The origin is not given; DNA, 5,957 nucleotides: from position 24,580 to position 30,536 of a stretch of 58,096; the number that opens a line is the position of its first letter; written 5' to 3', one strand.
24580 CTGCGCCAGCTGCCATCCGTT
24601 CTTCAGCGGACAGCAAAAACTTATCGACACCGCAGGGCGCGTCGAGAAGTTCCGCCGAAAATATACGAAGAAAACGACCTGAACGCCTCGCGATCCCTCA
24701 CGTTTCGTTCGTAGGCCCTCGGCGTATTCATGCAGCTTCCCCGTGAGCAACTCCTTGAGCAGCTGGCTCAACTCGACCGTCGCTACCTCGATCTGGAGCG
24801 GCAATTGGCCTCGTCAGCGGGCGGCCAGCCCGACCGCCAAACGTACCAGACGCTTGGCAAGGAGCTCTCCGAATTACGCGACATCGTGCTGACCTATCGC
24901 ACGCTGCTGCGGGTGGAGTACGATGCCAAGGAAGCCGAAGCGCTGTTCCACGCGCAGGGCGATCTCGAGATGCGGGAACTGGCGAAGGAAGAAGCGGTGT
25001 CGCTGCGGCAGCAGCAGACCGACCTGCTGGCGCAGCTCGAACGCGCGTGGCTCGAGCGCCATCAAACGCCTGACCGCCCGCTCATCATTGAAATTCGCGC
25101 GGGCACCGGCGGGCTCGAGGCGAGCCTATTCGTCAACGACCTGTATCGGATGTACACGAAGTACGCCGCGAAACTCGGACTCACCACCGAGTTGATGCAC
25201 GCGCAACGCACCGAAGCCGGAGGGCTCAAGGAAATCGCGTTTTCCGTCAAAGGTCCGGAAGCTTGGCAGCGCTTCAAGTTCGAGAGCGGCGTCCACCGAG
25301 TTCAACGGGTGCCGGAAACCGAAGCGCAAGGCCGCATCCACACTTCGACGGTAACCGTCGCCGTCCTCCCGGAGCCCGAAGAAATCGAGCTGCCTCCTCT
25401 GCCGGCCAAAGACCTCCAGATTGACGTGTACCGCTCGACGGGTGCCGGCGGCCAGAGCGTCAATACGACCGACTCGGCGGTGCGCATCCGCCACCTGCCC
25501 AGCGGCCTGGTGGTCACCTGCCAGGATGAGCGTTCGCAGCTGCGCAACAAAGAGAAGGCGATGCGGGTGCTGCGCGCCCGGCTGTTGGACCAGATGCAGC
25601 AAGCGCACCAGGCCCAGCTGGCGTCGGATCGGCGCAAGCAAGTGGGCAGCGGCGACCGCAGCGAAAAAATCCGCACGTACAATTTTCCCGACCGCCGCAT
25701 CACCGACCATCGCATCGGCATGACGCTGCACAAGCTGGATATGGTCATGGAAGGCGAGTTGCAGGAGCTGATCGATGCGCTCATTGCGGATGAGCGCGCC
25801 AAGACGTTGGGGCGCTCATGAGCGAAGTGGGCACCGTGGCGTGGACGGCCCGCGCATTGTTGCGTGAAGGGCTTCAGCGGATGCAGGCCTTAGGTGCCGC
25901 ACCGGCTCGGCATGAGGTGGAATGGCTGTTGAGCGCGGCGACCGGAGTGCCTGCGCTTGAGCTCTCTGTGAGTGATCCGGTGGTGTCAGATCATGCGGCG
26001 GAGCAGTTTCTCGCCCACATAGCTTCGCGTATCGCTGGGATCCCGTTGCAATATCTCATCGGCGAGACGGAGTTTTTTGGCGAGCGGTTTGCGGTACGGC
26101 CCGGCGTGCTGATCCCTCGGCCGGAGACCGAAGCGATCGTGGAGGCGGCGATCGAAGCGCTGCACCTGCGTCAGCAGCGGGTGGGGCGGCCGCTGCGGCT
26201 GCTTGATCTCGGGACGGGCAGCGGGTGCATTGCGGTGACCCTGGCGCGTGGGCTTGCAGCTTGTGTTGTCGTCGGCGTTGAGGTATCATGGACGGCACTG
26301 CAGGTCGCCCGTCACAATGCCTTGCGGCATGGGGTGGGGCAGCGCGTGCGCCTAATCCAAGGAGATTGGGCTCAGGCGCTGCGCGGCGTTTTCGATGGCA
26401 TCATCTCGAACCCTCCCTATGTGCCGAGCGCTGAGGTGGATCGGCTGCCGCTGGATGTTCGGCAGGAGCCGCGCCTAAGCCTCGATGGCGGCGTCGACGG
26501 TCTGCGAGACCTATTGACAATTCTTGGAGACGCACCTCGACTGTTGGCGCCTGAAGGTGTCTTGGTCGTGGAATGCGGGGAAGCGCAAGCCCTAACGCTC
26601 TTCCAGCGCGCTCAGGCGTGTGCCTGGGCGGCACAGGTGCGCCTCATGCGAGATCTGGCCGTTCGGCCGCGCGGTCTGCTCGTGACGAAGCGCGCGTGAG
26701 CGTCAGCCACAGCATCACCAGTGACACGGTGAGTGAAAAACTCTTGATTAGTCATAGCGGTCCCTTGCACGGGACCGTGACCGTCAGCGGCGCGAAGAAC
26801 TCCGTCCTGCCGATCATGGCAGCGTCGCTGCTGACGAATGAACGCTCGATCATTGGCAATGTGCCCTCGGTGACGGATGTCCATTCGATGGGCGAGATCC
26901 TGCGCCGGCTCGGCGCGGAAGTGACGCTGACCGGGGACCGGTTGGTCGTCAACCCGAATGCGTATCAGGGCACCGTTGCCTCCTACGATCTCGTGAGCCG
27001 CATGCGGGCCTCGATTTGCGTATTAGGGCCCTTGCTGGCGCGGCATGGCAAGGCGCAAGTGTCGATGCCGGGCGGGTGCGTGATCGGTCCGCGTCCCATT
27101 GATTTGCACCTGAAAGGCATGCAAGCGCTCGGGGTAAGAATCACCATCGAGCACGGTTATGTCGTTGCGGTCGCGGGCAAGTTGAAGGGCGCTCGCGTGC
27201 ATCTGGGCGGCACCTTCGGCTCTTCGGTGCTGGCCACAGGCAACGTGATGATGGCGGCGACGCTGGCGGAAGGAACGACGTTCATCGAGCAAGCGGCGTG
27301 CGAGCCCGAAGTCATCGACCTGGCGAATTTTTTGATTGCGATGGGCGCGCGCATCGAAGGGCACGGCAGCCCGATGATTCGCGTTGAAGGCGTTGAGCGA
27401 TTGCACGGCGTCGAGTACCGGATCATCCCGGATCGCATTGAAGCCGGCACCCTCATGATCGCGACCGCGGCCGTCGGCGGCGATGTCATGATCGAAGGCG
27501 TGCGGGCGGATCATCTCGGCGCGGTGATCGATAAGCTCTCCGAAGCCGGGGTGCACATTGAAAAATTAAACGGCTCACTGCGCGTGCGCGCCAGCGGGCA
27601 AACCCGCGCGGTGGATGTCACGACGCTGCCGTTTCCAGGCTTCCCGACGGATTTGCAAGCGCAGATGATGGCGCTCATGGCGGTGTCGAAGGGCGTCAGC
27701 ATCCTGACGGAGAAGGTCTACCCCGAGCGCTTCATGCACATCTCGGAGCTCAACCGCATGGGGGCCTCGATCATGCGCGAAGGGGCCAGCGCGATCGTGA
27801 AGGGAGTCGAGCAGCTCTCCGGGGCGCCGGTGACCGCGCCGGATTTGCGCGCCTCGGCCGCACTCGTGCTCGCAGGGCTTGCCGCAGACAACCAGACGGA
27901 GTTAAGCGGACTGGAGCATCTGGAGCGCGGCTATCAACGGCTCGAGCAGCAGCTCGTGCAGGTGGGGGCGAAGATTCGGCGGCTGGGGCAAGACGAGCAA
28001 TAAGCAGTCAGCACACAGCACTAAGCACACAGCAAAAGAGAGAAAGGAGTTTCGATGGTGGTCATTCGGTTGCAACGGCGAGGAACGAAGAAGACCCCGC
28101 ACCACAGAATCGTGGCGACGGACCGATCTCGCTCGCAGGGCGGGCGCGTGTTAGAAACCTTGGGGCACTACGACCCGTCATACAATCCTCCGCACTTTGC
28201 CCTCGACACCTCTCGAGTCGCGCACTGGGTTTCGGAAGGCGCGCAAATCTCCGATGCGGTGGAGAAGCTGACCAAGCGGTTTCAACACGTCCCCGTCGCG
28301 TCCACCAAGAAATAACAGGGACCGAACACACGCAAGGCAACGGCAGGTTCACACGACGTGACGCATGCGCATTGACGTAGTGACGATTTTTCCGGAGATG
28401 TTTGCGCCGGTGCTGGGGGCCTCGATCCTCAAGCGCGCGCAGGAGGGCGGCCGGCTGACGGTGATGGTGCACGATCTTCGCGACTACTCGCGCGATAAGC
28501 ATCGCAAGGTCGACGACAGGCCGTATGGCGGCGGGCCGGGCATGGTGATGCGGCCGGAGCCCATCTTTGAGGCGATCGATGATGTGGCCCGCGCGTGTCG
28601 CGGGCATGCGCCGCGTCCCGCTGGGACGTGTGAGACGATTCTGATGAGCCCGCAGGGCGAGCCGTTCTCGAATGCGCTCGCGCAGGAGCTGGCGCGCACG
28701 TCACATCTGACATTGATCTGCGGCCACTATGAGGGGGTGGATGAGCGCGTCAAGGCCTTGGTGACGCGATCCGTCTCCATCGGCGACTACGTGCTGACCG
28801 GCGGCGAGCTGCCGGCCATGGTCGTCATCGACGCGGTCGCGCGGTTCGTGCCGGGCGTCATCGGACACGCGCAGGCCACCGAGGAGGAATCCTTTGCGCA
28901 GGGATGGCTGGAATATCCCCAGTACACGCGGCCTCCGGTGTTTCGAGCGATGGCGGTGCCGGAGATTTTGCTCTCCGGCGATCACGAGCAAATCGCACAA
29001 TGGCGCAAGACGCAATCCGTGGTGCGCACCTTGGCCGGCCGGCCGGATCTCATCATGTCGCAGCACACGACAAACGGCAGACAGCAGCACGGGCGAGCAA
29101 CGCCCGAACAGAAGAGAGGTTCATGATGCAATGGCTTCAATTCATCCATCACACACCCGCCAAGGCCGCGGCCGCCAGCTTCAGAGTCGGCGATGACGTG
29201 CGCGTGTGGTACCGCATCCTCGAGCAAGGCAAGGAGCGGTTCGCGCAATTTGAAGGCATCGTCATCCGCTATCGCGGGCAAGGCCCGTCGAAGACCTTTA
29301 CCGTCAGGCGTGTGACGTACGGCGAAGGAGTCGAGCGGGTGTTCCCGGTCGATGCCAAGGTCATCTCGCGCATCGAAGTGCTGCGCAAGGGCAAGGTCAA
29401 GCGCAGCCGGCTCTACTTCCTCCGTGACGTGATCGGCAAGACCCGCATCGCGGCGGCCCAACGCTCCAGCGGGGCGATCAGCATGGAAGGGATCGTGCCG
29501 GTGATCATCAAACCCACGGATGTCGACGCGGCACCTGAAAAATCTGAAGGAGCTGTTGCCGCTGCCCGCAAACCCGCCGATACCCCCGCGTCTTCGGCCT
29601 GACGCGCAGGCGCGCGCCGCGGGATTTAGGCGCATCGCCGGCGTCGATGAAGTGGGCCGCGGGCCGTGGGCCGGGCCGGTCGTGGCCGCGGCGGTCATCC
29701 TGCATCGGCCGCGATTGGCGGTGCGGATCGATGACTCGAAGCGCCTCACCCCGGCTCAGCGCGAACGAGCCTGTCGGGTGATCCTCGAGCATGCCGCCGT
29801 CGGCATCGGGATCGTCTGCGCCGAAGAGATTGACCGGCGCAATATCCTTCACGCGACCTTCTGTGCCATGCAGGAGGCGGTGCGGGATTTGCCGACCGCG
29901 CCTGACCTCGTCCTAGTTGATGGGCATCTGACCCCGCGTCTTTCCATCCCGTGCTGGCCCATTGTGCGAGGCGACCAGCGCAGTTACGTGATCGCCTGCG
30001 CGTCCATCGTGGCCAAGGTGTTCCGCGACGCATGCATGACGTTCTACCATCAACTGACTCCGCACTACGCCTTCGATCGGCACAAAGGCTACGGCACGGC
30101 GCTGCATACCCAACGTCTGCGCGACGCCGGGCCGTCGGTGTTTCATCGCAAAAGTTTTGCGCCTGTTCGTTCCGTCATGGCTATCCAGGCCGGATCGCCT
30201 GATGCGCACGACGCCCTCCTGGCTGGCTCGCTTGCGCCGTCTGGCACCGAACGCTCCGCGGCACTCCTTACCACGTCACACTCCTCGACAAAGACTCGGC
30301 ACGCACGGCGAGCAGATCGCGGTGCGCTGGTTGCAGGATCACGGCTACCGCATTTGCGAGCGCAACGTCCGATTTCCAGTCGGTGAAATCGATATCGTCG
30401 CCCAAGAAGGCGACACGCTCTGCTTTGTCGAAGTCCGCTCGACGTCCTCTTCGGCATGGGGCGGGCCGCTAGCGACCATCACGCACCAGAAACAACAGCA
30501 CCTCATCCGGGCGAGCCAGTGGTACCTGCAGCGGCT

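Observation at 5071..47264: Window-wide layer of 7-nt tandem-repeat arrays organised as inverted arms (STRR-like hairpin cassettes) between and inside co-directional genes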

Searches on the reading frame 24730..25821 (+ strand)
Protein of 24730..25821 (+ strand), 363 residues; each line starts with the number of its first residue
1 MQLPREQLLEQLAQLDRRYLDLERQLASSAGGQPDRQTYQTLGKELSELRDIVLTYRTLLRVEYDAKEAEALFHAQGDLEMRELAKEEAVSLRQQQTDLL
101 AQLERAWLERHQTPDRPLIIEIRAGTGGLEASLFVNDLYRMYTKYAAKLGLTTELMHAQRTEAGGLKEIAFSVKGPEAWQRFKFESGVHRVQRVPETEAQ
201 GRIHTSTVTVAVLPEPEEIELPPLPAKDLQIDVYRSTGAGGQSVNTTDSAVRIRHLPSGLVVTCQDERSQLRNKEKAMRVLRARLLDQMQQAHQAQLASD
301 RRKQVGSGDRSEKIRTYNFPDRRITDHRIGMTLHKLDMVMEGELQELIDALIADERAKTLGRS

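Call 14: search_protein_families(library=ncbifam, max_evalue=0.00001, proteins=[window:24730-25821:+])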
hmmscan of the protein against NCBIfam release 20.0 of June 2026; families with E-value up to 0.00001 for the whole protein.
window:24730-25821:+ (363 aa): 5 families
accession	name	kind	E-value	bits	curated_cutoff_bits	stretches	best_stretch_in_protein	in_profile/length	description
NF001859.2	PRK00591.1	equivalog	4.4e-136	453.5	400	1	12-360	1-347/347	peptide chain release factor 1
TIGR00019.1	prfA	equivalog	1.5e-134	448.5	423.25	1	6-360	4-355/361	peptide chain release factor 1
TIGR00020.2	prfB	exception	3.4e-76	256.6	370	1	16-352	21-352/353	peptide chain release factor 2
TIGR03072.1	release_prfH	equivalog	7.2e-24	84.4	166.65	1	120-317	3-195/200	peptide chain release factor H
NF006718.0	PRK09256.1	equivalog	7.6e-10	38.6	100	1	224-254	12-42/140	alternative ribosome rescue aminoacyl-tRNA hydrolase ArfB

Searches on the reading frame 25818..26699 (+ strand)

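Call 14: search_protein_families(library=ncbifam, max_evalue=0.00001, proteins=[window:25818-26699:+])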
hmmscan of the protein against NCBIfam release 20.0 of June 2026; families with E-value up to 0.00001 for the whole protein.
window:25818-26699:+ (293 aa): 16 families
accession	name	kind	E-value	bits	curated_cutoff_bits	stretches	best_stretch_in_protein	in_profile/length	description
TIGR03534.1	RF_mod_PrmC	equivalog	4.7e-68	229.4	199.1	1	34-285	2-250/253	peptide chain release factor N(5)-glutamine methyltransferase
TIGR00536.1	hemK_fam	subfamily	1.5e-63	214.6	115.5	1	33-289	26-280/286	HemK family protein methyltransferase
TIGR03533.1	L3_gln_methyl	equivalog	1.8e-47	162.1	229.7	1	33-258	32-256/284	50S ribosomal protein L3 N(5)-glutamine methyltransferase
TIGR03704.1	PrmC_rel_meth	equivalog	5.1e-39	134.2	248.8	1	58-277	24-240/251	putative protein N(5)-glutamine methyltransferase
NF002421.0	PRK01544.1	equivalog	2.9e-31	108.8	567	1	12-260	6-276/524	bifunctional peptide chain release factor N(5)-glutamine methyltransferase PrmC/tRNA (guanosine(46)-N7)-methyltransferase TrmB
NF011529.0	PRK14968.1-3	equivalog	1.7e-17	63.5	162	1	127-250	37-153/198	putative methyltransferase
TIGR00537.1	hemK_rel_arch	hypoth_equivalog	3.1e-14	53.1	87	1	121-251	16-139/179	HemK2/MTQ2 family protein methyltransferase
NF011530.0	PRK14968.1-4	equivalog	2.6e-13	49.7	243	1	121-251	36-155/202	putative methyltransferase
NF047853.1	tRm6a37MtseTrmN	equivalog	1.7e-11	44.3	350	1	125-276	44-191/244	tRNA(1)(Val) (adenine(37)-N(6))-methyltransferase TrmN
NF011527.0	PRK14968.1-1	equivalog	1.4e-10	41.2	242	1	121-251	31-149/192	putative methyltransferase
NF001790.0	PRK00517.3-3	equivalog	1.2e-08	34.7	269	1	109-188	110-183/262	50S ribosomal protein L11 methyltransferase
TIGR02469.1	CbiT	equivalog_domain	6.5e-08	32.9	78.3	1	111-185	6-79/124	precorrin-6Y C5,15-methyltransferase (decarboxylating) subunit CbiT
NF001556.0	PRK00377.1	equivalog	1.4e-07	31.5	238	1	101-190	17-107/198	cobalt-precorrin-6Y C(15)-methyltransferase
TIGR00406.1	prmA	equivalog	2.1e-07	30.7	183.15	1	119-198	154-232/288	50S ribosomal protein L11 methyltransferase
NF043040.1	corrin_prot_MT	hypoth_equivalog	4.6e-07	29.5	180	0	125-187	42-102/216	corrinoid protein-associated methyltransferase CpaM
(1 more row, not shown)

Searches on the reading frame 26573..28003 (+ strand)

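Call 14: search_protein_families(library=ncbifam, max_evalue=0.00001, proteins=[window:26573-28003:+])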
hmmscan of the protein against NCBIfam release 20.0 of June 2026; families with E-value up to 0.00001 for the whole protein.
window:26573-28003:+ (476 aa): 4 families
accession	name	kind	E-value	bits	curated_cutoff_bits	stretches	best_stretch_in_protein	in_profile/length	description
NF006873.0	PRK09369.1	subfamily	5.5e-165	549.1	297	1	55-471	2-417/419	UDP-N-acetylglucosamine 1-carboxyvinyltransferase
TIGR01072.1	murA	equivalog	1.2e-159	531.6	392.7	1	56-470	3-416/416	UDP-N-acetylglucosamine 1-carboxyvinyltransferase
NF009470.0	PRK12830.1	equivalog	3e-141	470.9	552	1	55-470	2-414/417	UDP-N-acetylglucosamine 1-carboxyvinyltransferase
TIGR01356.1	aroA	equivalog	2.2e-22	79.5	287.25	1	67-465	1-413/415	3-phosphoshikimate 1-carboxyvinyltransferase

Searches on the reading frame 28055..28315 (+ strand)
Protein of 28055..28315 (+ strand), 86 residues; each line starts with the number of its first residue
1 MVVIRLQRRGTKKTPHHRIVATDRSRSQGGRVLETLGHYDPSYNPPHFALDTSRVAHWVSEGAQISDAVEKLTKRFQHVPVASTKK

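Call 14: search_protein_families(library=ncbifam, max_evalue=0.00001, proteins=[window:28055-28315:+])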
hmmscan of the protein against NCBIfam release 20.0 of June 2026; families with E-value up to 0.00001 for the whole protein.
window:28055-28315:+ (86 aa): 4 families
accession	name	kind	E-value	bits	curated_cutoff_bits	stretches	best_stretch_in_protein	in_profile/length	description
TIGR00002.1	S16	equivalog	6.5e-21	74.1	45.3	1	2-76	1-75/78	30S ribosomal protein S16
NF011093.0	PRK14520.1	equivalog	2.6e-17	63.2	165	1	2-74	3-75/156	30S ribosomal protein S16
NF011094.0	PRK14521.1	equivalog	6.8e-16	58.6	209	1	2-72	3-73/186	30S ribosomal protein S16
NF011095.0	PRK14522.1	equivalog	9.8e-10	38.9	192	1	3-75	4-75/119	30S ribosomal protein S16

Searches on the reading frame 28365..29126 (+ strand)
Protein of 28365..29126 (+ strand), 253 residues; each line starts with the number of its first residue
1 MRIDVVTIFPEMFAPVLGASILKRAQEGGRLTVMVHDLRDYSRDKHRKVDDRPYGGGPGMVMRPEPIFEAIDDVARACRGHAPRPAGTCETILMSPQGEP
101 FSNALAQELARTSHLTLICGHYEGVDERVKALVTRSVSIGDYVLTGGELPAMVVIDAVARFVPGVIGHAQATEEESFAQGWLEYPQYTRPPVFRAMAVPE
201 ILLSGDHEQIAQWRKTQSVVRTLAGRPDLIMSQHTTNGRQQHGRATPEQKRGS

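Call 14: search_protein_families(library=ncbifam, max_evalue=0.00001, proteins=[window:28365-29126:+])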
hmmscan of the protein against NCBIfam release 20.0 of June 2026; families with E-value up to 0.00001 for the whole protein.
window:28365-29126:+ (253 aa): 2 families
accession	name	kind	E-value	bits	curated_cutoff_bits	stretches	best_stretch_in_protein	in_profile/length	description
NF000648.1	PRK00026.1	equivalog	7.2e-94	313.1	220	1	1-230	1-221/221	tRNA (guanosine(37)-N1)-methyltransferase TrmD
TIGR00088.1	trmD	equivalog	7e-90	300.4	195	1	1-236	1-227/233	tRNA (guanosine(37)-N1)-methyltransferase TrmD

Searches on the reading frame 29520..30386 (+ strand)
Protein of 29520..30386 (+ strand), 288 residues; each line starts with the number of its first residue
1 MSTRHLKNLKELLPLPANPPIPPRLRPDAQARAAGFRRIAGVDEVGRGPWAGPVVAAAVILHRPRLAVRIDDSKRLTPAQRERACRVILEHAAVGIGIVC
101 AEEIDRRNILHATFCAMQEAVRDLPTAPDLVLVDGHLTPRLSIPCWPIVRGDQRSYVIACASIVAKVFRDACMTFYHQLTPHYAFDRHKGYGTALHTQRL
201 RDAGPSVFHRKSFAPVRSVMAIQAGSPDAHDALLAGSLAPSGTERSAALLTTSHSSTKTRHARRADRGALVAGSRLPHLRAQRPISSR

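Call 14: search_protein_families(library=ncbifam, max_evalue=0.00001, proteins=[window:29520-30386:+])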
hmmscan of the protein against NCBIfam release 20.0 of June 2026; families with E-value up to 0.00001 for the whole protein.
window:29520-30386:+ (288 aa): 9 families
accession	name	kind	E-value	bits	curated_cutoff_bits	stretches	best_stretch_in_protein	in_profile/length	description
NF000594.1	PRK00015.1-1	equivalog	6.5e-66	222.5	243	1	28-218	60-250/251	ribonuclease HII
NF000595.1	PRK00015.1-3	equivalog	3.5e-64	216.3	167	1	37-218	2-186/188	ribonuclease HII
NF000596.1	PRK00015.1-4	equivalog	6.2e-61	205.5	251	1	39-220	2-184/186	ribonuclease HII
NF010538.0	PRK13926.1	equivalog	1.8e-52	178.6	285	1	21-222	6-207/213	ribonuclease HII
NF010537.0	PRK13925.1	equivalog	4.1e-52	176.7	252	1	37-216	10-195/200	ribonuclease HII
NF000598.1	PRK00015.2-2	equivalog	3.6e-50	170.5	273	1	33-216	16-203/203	ribonuclease HII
NF000600.1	PRK00015.2-4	equivalog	9.8e-43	146.2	364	1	33-217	24-211/212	ribonuclease HII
NF011119.0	PRK14550.1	equivalog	8.5e-18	65.1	350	1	39-215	2-187/204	ribonuclease HII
TIGR00729.1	TIGR00729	equivalog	1.4e-15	58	123.3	1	39-134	1-105/207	ribonuclease HII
